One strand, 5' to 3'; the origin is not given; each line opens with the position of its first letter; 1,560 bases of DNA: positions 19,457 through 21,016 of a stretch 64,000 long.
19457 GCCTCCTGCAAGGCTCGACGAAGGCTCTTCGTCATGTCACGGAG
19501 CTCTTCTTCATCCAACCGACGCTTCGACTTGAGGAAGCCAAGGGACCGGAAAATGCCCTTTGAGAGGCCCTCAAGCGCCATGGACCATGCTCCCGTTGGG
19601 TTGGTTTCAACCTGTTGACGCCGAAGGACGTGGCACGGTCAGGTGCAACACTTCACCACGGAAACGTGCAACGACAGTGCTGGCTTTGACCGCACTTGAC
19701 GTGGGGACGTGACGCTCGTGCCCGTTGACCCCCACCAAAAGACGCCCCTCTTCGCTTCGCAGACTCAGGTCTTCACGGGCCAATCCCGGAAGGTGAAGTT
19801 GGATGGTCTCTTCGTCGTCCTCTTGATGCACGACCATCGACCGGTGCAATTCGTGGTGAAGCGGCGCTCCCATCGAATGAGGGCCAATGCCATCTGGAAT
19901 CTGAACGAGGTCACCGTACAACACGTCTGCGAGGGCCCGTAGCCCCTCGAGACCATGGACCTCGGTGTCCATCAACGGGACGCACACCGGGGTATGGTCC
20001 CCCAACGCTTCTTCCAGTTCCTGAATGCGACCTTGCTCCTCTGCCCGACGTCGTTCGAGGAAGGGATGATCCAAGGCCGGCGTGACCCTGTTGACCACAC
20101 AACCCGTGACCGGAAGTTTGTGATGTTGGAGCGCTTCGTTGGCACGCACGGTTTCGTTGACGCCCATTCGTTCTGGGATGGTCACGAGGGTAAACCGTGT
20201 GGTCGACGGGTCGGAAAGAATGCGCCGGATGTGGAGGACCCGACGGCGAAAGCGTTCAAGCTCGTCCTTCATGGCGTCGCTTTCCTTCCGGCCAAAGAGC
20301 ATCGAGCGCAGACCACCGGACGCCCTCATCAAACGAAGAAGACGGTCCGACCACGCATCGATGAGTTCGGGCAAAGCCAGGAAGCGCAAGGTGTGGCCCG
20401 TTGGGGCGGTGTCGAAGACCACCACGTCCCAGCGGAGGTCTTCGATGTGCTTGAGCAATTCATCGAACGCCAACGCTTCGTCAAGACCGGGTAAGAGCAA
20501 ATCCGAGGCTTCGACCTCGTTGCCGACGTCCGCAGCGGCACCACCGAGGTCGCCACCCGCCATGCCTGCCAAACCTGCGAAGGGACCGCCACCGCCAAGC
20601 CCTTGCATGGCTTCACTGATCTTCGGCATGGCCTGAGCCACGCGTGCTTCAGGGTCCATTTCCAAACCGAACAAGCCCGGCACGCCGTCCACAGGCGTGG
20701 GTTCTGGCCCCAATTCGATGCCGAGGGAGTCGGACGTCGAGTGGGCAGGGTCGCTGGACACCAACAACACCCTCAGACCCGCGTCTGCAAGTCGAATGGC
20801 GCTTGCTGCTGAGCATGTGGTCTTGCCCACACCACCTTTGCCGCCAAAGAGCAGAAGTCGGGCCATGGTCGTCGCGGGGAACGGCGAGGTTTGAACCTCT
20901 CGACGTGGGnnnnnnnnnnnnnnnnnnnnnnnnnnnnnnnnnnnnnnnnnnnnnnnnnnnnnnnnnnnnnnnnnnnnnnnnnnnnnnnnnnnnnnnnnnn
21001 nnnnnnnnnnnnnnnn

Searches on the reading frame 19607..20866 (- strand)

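Call 38: search_protein_families(library=pfam, proteins=[window:19607-20866:-], max_evalue=0.00001)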
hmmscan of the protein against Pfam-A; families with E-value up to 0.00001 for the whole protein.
window:19607-20866:- (419 aa): 4 families
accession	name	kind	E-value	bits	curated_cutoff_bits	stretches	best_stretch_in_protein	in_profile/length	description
PF02374.21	ArsA_ATPase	-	2.8e-73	247.3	24.3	1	3-317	2-304/305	Anion-transporting ATPase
PF01656.29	CbiA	-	9.3e-13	48.7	25.4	1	6-274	3-96/125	CobQ/CobB/MinD/ParA nucleotide binding domain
PF13614.12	AAA_31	-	3e-10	40.8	27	1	9-51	9-51/177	AAA domain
PF10609.15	ParA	-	1e-06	28.8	27.1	0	5-39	7-41/246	NUBPL iron-transfer P-loop NTPase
